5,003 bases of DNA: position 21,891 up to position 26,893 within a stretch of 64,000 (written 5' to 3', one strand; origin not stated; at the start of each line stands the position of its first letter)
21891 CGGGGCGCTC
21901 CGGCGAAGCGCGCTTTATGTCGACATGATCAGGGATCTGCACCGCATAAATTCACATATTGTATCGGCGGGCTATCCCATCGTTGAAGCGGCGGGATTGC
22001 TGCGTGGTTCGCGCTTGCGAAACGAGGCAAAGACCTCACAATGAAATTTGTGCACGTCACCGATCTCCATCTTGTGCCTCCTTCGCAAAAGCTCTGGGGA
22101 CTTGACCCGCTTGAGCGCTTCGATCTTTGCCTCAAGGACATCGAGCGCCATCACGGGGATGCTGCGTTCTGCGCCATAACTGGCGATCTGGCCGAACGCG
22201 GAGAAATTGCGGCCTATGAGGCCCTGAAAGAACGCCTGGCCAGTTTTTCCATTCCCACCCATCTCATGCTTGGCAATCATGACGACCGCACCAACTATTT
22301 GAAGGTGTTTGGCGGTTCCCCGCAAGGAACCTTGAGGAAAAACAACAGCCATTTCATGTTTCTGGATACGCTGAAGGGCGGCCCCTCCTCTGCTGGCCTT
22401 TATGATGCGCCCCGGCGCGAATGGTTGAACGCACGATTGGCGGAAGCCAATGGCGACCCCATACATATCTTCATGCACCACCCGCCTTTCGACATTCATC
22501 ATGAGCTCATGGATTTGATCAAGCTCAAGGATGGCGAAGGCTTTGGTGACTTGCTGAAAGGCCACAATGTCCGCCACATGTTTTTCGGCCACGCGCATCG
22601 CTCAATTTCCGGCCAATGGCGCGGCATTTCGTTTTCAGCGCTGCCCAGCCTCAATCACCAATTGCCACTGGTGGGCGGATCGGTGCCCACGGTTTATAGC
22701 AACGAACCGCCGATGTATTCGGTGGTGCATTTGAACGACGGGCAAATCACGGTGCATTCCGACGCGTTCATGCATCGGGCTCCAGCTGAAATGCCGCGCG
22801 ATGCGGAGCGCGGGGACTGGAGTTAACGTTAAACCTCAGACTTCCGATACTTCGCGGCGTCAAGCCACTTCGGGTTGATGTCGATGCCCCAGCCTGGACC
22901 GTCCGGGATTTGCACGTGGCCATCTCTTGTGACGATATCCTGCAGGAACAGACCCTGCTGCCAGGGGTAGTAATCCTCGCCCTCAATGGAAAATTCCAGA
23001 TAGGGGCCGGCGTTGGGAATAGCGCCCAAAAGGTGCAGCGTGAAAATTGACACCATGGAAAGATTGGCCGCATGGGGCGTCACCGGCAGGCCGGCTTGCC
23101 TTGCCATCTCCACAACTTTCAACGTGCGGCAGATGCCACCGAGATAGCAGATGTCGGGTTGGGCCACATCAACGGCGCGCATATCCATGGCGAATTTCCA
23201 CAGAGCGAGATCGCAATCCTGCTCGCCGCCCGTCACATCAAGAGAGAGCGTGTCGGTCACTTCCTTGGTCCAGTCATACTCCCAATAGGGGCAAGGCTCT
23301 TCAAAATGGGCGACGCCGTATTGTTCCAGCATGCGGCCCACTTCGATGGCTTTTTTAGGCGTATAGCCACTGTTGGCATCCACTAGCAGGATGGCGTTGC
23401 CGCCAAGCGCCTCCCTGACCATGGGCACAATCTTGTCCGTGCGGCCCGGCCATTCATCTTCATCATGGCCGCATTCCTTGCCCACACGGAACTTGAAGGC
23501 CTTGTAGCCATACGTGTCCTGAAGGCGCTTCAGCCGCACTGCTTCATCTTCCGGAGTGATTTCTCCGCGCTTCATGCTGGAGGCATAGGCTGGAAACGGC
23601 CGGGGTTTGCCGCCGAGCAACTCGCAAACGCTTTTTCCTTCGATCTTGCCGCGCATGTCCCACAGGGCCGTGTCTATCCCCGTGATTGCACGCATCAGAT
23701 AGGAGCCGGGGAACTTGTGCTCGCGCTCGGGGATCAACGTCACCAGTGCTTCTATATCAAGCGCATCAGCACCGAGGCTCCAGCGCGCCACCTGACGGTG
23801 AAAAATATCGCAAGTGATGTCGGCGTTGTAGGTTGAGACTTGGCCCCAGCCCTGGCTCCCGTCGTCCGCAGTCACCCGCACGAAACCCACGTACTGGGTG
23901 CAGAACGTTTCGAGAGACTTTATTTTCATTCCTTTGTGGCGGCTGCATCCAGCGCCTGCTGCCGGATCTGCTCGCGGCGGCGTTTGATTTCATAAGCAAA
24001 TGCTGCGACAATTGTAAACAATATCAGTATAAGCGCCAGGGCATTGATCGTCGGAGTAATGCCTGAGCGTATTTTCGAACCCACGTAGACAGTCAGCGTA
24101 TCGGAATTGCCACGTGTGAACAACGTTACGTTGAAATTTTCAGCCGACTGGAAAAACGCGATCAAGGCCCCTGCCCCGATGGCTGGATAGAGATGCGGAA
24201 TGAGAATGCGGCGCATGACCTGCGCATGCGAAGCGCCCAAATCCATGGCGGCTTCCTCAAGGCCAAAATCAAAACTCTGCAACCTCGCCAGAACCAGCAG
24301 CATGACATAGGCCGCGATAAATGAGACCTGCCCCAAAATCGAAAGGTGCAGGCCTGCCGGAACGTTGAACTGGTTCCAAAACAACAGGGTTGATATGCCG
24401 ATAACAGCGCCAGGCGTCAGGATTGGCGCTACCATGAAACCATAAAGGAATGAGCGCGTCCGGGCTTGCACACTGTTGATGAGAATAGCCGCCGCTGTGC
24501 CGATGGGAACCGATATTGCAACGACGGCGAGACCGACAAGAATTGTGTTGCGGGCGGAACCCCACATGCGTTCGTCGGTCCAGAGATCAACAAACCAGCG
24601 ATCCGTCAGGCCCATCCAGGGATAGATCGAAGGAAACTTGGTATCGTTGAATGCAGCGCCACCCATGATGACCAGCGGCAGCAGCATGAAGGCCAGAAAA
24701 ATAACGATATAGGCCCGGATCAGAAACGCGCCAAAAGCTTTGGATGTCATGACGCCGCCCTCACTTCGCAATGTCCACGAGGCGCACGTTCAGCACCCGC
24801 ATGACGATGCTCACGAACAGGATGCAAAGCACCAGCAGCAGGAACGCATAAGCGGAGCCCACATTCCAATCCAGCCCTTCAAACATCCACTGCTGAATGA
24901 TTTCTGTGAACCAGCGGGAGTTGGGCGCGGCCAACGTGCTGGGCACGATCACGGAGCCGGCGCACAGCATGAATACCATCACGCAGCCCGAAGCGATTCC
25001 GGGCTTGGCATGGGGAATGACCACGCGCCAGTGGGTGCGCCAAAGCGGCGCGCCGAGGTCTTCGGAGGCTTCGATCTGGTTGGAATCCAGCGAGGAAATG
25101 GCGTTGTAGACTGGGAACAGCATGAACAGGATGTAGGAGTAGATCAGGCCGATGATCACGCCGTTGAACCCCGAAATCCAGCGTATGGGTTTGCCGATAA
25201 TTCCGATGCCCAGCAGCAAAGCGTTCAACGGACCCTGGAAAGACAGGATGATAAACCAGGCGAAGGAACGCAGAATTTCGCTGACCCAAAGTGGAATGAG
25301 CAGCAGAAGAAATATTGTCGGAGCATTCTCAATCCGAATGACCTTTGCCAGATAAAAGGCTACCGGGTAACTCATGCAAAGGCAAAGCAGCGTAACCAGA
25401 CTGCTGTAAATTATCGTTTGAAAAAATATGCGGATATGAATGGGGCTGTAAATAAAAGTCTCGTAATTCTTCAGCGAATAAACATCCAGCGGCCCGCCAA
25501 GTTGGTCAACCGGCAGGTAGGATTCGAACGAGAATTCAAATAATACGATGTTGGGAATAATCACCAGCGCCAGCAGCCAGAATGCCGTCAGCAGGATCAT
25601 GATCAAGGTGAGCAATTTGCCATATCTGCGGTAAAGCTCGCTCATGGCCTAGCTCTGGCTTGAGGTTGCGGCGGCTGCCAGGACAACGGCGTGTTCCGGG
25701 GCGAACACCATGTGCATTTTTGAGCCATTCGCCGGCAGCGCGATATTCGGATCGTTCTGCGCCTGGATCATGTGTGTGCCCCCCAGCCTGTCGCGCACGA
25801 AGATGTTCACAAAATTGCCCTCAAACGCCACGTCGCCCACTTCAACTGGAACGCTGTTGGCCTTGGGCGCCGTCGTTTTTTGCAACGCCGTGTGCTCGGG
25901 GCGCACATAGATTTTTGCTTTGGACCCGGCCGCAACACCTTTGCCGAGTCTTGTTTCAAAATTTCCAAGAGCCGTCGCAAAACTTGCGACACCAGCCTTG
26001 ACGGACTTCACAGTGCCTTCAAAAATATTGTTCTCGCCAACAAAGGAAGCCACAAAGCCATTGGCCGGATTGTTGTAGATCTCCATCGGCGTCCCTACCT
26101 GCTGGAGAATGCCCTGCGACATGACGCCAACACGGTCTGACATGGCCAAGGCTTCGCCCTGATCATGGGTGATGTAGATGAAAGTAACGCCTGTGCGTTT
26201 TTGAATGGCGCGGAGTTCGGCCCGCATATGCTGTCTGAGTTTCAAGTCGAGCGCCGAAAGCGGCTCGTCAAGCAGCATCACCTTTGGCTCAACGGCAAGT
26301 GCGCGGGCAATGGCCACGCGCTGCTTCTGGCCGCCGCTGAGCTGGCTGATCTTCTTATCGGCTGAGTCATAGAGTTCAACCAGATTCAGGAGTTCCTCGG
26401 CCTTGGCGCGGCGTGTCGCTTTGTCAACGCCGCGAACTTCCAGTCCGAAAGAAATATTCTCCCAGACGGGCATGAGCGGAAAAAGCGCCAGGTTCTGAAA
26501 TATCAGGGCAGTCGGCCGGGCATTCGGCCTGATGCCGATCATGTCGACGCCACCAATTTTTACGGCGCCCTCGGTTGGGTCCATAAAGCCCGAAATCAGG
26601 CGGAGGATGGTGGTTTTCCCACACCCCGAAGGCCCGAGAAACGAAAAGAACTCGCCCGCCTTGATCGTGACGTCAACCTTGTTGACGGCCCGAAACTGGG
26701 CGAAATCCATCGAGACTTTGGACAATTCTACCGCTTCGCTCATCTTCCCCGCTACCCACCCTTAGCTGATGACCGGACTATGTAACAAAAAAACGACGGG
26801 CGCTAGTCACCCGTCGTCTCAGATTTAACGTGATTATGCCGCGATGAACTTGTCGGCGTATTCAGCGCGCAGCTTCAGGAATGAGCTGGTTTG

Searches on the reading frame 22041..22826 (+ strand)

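Call 40: search_protein_families(library=pfam, proteins=[window:22041-22826:+], max_evalue=0.000001)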
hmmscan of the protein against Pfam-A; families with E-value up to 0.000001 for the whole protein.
window:22041-22826:+ (261 aa): 1 family
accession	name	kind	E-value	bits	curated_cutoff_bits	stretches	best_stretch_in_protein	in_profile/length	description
PF00149.33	Metallophos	-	5.9e-16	59.9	21.5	1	1-187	1-190/191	Calcineurin-like phosphoesterase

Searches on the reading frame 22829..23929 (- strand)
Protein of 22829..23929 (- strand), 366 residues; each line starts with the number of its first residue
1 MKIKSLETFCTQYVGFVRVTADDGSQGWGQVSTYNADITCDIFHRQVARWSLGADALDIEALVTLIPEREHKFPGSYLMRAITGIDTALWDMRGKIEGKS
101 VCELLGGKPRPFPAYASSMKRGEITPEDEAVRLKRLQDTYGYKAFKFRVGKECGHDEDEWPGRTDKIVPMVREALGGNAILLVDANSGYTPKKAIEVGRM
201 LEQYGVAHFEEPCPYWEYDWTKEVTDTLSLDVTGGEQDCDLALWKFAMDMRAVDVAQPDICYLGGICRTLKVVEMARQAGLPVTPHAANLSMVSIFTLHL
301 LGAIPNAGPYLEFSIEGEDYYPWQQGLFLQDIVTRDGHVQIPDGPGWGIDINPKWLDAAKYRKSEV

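Call 38: search_protein_families(library=pfam, proteins=[window:22829-23929:-], max_evalue=0.00001)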
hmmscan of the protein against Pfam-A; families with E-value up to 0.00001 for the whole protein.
window:22829-23929:- (366 aa): 2 families
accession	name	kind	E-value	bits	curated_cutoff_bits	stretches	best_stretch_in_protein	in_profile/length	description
PF13378.12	MR_MLE_C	-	3.6e-51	174.4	29.4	1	132-354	5-218/219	Enolase C-terminal domain-like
PF02746.21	MR_MLE_N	-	2.5e-12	47.5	22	1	5-106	19-117/117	Mandelate racemase / muconate lactonizing enzyme, N-terminal domain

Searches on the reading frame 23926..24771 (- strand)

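Call 38: search_protein_families(library=pfam, proteins=[window:23926-24771:-], max_evalue=0.00001)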
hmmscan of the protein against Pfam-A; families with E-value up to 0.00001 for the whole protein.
window:23926-24771:- (281 aa): 1 family
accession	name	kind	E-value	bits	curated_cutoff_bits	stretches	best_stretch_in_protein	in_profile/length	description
PF00528.27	BPD_transp_1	-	3.8e-12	46.8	26.4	1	88-262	2-177/184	Binding-protein-dependent transport system inner membrane component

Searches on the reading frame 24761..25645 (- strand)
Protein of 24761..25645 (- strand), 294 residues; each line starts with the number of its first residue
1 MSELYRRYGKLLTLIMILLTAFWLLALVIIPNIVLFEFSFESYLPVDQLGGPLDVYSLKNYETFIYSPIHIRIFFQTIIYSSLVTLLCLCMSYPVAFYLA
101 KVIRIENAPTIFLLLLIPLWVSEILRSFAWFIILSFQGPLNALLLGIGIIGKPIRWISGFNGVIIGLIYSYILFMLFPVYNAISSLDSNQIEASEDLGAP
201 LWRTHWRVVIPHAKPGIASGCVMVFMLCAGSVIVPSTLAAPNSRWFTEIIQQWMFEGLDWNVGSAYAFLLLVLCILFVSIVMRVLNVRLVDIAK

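Call 38: search_protein_families(library=pfam, proteins=[window:24761-25645:-], max_evalue=0.00001)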
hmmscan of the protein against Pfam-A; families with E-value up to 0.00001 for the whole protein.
window:24761-25645:- (294 aa): 1 family
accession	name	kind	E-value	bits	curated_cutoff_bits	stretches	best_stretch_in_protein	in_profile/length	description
PF00528.27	BPD_transp_1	-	2.4e-15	57.2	26.4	1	117-287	30-180/184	Binding-protein-dependent transport system inner membrane component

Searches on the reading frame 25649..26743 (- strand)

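Call 38: search_protein_families(library=pfam, proteins=[window:25649-26743:-], max_evalue=0.00001)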
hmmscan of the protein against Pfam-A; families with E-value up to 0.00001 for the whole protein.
window:25649-26743:- (364 aa): 4 families
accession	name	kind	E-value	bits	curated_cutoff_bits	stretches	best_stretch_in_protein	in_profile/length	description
PF00005.33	ABC_tran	-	1.5e-34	119.9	25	1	21-162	2-136/137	ABC transporter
PF08402.16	TOBE_2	-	6.6e-10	39.4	21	1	280-355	3-76/76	TOBE domain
PF02463.25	SMC_N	-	6.9e-07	29.4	40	0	121-209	123-213/220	RecF/RecN/SMC N terminal domain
PF13304.12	AAA_21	-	5.2e-06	27.2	27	0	132-195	235-300/304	AAA domain, putative AbiEii toxin, Type IV TA system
